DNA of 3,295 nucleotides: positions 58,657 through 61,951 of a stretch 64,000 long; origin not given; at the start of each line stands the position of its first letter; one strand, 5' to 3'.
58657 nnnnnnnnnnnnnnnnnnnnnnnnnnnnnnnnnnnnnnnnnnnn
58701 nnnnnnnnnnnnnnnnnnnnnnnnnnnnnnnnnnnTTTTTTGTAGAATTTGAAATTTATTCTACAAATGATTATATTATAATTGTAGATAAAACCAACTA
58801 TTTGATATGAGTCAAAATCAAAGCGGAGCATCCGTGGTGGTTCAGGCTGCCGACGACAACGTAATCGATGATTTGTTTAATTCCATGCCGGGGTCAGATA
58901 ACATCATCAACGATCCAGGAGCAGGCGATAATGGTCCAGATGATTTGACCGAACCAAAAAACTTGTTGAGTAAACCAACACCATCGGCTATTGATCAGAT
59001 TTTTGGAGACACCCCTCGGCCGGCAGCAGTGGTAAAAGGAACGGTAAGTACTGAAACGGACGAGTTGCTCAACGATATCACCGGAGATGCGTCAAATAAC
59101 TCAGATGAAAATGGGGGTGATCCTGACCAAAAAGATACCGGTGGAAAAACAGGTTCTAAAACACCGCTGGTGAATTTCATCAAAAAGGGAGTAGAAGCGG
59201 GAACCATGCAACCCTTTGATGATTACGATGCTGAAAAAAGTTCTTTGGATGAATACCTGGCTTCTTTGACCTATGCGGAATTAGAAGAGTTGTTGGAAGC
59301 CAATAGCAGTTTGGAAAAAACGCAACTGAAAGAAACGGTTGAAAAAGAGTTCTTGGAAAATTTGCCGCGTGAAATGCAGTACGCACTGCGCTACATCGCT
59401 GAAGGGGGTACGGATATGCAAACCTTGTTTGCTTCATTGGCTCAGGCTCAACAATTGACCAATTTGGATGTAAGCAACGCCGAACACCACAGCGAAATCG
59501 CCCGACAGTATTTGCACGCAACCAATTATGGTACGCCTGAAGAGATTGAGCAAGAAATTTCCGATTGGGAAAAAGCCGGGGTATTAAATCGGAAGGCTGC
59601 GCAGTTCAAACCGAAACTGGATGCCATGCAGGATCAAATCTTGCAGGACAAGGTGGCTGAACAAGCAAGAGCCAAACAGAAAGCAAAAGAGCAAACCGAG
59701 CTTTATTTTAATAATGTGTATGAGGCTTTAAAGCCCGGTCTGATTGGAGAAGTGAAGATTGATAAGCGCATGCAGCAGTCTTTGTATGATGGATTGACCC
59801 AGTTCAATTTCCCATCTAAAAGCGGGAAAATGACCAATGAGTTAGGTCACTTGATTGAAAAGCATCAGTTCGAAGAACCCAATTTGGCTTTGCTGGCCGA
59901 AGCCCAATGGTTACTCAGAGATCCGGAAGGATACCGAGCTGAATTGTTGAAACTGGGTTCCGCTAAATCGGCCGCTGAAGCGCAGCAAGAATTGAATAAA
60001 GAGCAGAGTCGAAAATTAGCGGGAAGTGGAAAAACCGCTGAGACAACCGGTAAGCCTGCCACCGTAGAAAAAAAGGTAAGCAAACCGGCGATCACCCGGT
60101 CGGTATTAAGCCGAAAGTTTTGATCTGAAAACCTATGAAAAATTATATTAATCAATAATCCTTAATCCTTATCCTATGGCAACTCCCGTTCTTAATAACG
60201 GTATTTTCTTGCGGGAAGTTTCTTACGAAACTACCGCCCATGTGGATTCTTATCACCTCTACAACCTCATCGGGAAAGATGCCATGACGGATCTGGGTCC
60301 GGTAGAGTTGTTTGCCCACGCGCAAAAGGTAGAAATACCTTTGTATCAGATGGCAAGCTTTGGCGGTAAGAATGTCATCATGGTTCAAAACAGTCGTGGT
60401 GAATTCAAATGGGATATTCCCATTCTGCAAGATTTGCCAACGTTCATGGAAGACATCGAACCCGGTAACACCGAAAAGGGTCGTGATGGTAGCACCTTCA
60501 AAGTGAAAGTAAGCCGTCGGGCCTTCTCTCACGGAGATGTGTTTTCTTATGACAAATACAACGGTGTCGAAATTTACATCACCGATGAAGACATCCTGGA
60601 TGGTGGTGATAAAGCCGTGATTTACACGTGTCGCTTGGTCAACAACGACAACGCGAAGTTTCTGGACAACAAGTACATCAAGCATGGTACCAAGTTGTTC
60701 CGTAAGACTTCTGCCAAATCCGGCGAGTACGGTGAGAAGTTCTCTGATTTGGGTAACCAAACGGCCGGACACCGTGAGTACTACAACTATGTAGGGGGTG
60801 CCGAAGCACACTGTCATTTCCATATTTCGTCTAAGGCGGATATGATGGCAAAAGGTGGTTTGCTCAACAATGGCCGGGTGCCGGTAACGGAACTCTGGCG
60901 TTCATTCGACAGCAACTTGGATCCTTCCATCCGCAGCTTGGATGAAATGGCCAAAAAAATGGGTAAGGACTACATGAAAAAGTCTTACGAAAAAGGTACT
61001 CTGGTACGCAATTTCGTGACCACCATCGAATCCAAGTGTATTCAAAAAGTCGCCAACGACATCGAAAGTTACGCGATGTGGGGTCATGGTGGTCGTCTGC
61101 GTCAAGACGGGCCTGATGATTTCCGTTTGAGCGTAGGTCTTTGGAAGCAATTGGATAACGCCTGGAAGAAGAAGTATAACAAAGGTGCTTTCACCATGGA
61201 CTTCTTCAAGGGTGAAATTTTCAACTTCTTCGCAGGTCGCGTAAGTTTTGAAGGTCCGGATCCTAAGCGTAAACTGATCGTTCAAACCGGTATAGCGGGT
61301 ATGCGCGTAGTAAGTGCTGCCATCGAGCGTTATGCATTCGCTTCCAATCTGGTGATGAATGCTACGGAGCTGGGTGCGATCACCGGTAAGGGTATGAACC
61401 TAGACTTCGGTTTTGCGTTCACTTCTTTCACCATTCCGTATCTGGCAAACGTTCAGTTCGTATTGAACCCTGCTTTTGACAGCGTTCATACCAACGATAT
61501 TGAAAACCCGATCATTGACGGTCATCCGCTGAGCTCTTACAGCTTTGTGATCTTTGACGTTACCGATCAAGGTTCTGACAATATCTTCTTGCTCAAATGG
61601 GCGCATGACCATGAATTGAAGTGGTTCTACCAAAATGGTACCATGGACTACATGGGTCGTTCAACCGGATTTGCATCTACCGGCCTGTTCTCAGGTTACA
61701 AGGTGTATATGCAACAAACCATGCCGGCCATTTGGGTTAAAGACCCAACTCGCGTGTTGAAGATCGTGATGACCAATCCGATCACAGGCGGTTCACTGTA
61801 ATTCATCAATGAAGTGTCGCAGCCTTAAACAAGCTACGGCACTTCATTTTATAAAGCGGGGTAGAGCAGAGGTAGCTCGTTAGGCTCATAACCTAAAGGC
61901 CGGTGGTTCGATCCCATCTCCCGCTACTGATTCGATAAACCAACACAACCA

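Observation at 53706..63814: Conserved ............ block fused to the start codon of late structural genes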

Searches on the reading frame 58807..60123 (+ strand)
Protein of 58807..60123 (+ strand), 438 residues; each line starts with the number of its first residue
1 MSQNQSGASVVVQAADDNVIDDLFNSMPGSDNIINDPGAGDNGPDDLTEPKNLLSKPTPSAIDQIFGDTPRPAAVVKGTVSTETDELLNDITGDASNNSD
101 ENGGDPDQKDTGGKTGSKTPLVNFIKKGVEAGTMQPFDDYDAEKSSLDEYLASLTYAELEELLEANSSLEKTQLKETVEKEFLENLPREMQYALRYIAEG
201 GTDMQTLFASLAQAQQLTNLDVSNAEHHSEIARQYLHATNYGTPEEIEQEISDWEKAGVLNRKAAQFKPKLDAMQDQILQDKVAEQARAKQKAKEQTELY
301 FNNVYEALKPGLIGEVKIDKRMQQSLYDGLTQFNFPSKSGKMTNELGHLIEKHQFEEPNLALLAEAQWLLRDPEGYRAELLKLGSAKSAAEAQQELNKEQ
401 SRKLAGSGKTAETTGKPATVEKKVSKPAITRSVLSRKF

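Call 9: search_protein_families(library=phrogs, proteins=[window:58807-60123:+])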
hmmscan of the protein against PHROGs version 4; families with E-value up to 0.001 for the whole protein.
window:58807-60123:+ (438 aa): 0 families

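Call 97: search_protein_families(library=pfam, proteins=[window:58807-60120:+], max_evalue=0.01)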
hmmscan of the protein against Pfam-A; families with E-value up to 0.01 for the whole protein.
window:58807-60120:+ (438 aa): 0 families

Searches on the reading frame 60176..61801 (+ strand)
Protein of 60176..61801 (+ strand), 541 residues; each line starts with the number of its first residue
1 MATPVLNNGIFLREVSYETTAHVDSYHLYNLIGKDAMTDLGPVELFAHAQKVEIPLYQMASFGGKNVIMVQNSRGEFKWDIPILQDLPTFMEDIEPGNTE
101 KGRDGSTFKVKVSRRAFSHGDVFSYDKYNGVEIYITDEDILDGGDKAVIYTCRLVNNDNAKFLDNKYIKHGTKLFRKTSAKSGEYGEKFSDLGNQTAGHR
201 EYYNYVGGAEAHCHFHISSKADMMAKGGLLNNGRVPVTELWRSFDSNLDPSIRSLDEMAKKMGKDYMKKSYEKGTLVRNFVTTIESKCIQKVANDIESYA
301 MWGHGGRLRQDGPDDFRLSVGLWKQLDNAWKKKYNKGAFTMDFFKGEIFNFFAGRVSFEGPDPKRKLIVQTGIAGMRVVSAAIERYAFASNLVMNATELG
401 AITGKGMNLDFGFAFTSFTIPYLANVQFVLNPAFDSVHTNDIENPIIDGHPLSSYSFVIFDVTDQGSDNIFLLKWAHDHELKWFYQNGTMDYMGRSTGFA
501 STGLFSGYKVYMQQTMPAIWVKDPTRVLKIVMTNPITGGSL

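Call 9: search_protein_families(library=phrogs, proteins=[window:60176-61801:+])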
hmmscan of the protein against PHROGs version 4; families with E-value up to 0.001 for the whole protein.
window:60176-61801:+ (541 aa): 2 families
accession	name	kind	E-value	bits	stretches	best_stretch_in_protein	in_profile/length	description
phrog_11589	-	head and packaging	1.9e-23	83.7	2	317-530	281-490/495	major head protein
phrog_35737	-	head and packaging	2.4e-12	47.3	1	59-191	70-201/568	virion structural protein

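Call 10: search_dna_similar(query=window:60176-61798:+, collection=phages, mode=protein, max_rows=40)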
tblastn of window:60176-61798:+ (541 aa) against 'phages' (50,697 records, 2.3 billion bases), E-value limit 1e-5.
Records with a match: 10; places in all: 10; records where one place covers at least 80% of the query: 1.
Best place of each record, by identity: <60% 10.
By first word of the organism name: Cellulophaga 7; Leptolyngbya 1; Bacteriophage 1; phage 1.
By host as written in the record: - 2; Cellulophaga baltica #18 2; Cellulophaga baltica #17 2; Cellulophaga baltica #4 2; Leptolyngbya boryana 1; Cellulophaga baltica #13 1.
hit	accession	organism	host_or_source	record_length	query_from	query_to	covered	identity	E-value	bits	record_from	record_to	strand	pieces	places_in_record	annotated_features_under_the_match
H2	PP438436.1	Leptolyngbya phage Lbo-JY46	Leptolyngbya boryana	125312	6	539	99%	27.9%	5e-50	191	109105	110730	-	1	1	hypothetical protein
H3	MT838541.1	Bacteriophage sp.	human fecal samples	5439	40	471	80%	24.2%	6e-17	91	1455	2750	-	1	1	record has no annotation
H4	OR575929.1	phage csAssE-Sib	human gut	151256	40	196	29%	27.8%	1e-7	61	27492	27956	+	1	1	major capsid protein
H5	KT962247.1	Cellulophaga phage phi17:2_18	Cellulophaga baltica #18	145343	62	189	24%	31.3%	6e-7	59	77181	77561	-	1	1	structural protein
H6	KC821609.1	Cellulophaga phage phi17:2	Cellulophaga baltica #17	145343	62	189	24%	31.3%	6e-7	59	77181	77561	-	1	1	structural protein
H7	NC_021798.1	Cellulophaga phage phi17:2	Cellulophaga baltica #17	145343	62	189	24%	31.3%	6e-7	59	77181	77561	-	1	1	virion structural protein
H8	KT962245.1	Cellulophaga phage phi4:1_13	Cellulophaga baltica #13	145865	62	189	24%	31.3%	6e-7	59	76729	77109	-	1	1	structural protein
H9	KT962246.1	Cellulophaga phage phi4:1_18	Cellulophaga baltica #18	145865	62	189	24%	31.3%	6e-7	59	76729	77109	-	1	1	structural protein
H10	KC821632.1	Cellulophaga phage phi4:1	Cellulophaga baltica #4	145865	62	189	24%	31.3%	6e-7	59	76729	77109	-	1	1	structural protein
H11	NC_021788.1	Cellulophaga phage phi4:1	Cellulophaga baltica #4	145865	62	189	24%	31.3%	6e-7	59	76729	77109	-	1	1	virion structural protein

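Call 11: find_related_loci(query=window:60176-61798:+, collection=viral_contigs, flank=4000)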
Query window:60176-61798:+ (541 aa) in viral_contigs; peptide patterns used: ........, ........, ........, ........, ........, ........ (x = any residue, [..] = any of these).
599 stretches matched a pattern (row limit reached: there are more); 599 encode a relative of the query (tblastn E <= 1e-3); the best 80 are kept; 80 distinct loci.
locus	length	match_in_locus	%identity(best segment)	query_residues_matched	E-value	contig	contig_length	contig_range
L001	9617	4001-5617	69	1-541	0e+0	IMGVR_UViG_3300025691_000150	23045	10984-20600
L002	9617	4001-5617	69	1-541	0e+0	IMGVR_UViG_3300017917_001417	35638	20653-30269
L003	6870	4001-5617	68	1-541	0e+0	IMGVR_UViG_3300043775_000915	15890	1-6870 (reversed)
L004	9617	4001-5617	68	1-541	0e+0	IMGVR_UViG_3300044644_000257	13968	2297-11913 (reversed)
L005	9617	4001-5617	69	1-541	0e+0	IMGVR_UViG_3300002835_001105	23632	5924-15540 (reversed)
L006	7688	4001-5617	68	1-541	0e+0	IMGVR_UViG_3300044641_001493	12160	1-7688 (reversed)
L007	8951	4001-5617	69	1-541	0e+0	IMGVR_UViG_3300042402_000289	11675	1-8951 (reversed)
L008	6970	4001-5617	68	1-541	0e+0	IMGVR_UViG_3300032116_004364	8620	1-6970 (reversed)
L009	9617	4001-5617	68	1-541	0e+0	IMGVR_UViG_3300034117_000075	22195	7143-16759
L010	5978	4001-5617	68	1-541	0e+0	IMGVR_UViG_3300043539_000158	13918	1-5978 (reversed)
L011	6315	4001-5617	67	1-541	0e+0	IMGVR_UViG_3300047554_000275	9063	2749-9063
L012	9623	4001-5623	68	1-541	0e+0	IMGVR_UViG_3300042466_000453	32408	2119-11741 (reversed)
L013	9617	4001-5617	68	1-541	0e+0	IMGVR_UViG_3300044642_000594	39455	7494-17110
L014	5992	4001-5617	67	1-541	0e+0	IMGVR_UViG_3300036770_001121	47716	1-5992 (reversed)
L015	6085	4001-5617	68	1-541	0e+0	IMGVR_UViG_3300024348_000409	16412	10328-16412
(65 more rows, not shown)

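Call 50: find_homologous_proteins(query=window:60176-61798:+, max_evalue=1e-50)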
Query window:60176-61798:+ (541 aa): 3104 proteins with E <= 1e-50 among 8000 candidates; the best 120 are listed.
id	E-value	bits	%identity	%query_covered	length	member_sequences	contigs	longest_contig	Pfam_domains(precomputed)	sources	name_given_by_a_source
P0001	0.0e+0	1261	100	100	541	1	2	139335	PF23898.2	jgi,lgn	jgi:hypothetical protein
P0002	5.3e-268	908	70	100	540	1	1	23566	PF23898.2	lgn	-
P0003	3.0e-267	906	69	100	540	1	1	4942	PF23898.2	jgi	jgi:hypothetical protein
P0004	3.5e-266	902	68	100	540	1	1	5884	PF23898.2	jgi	-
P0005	1.7e-264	897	68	100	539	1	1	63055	PF23898.2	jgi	jgi:hypothetical protein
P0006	2.4e-264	896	68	100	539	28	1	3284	PF23898.2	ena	-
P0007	4.3e-264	896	69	100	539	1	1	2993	PF23898.2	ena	-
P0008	6.0e-263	892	69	100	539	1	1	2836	PF23898.2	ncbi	-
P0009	3.5e-262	889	69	100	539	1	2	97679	PF23898.2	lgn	-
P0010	3.7e-262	889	68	100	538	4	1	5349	PF23898.2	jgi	jgi:hypothetical protein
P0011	5.9e-262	888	67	100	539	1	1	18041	PF23898.2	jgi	jgi:hypothetical protein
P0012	6.7e-262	888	69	100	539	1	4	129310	PF23898.2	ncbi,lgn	-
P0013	7.5e-262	888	69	100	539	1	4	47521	PF23898.2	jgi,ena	-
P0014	1.8e-261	887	69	100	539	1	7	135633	PF23898.2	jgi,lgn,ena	-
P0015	2.0e-261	887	69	100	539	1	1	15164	PF23898.2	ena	-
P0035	7.0e-260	882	67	100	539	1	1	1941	PF23898.2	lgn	-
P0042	1.2e-259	881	68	100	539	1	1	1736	PF23898.2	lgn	-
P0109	1.2e-258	878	68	100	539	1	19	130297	PF23898.2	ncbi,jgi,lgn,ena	jgi:hypothetical protein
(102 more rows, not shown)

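Call 51: find_encoding_contigs(protein=P0002, flank=10000, max_places=2)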
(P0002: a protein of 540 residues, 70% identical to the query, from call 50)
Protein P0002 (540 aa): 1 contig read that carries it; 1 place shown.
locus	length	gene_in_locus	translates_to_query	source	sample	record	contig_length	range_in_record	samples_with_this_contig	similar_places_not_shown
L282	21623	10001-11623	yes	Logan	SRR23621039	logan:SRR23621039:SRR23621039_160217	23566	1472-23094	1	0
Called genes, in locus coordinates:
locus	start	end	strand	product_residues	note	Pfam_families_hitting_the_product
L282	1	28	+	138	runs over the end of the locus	-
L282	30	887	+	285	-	-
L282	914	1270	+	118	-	-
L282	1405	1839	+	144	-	-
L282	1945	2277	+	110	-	-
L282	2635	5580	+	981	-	PF14528:LAGLIDADG_3 (weak)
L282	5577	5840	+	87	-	-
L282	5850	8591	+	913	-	-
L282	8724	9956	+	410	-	-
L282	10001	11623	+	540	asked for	PF23898:Crass_capsid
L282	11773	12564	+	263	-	-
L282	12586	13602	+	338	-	-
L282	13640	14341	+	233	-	-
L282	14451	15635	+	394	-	-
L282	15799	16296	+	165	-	-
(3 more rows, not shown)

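Call 52: find_encoding_contigs(protein=P0109, flank=10000, max_places=1)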
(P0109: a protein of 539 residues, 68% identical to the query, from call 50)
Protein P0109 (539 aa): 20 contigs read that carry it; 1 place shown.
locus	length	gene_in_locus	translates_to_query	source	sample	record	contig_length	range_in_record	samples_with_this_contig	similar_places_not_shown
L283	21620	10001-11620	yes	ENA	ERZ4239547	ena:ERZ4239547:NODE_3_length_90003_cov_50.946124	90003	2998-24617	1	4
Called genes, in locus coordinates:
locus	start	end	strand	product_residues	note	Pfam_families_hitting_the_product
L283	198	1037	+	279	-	-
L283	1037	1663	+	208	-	-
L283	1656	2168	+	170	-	-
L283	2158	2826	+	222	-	PF02562:PhoH, PF13245:AAA_19 (weak), PF13604:AAA_30, PF13401:AAA_22 (weak)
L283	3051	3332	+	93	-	-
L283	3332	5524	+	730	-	-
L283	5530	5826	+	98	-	-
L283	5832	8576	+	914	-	-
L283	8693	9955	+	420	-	-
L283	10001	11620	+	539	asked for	PF23898:Crass_capsid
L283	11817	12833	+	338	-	-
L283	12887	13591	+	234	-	-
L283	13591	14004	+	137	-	PF19174:DUF5856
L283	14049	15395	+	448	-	-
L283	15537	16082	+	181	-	-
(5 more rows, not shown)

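Call 65: get_annotated_region(hit=H2, flank=6000)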
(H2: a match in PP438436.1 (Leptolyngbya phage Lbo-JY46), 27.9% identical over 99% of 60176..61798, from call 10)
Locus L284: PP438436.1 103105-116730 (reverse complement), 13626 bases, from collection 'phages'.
description: Leptolyngbya phage Lbo-JY46, complete genome.
organism: Leptolyngbya phage Lbo-JY46 (NCBI taxid 3128135)
taxonomy: Viruses; Duplodnaviria; Heunggongvirae; Uroviricota; Caudoviricetes
host: Leptolyngbya boryana; source: China; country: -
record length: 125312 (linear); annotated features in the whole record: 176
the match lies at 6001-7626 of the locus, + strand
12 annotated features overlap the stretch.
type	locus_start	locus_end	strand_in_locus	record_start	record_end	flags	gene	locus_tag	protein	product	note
CDS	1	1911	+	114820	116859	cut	-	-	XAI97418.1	hypothetical protein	-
CDS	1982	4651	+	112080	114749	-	-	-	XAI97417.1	hypothetical protein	-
CDS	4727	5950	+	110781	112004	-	-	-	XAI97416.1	hypothetical protein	-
CDS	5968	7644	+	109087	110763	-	-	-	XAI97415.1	hypothetical protein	-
CDS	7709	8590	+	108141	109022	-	-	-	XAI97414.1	hypothetical protein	-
CDS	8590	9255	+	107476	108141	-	-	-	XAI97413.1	hypothetical protein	-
CDS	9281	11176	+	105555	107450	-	-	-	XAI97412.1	hypothetical protein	-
CDS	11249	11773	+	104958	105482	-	-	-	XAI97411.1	hypothetical protein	-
CDS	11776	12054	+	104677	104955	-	-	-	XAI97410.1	hypothetical protein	-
CDS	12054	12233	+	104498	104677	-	-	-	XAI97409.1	hypothetical protein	-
CDS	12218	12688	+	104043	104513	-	-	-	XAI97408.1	hypothetical protein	-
CDS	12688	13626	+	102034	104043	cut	-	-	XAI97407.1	tail fiber protein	-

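Call 86: find_encoding_contigs(protein=P0042, flank=3000, max_places=5)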
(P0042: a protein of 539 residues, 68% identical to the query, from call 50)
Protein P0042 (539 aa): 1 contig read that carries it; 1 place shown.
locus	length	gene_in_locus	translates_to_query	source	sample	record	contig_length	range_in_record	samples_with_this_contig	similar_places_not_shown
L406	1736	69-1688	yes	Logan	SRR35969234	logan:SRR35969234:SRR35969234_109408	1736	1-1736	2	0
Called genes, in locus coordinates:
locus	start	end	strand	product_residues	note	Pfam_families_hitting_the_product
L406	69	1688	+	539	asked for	PF23898:Crass_capsid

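Call 87: find_encoding_contigs(protein=P0035, flank=3000, max_places=5)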
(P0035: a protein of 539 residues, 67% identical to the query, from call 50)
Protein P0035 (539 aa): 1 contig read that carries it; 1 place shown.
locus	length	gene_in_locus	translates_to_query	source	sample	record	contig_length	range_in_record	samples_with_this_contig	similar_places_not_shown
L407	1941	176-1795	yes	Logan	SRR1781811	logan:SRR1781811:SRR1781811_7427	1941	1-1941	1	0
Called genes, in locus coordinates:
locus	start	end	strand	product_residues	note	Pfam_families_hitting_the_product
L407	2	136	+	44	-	?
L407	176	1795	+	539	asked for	PF23898:Crass_capsid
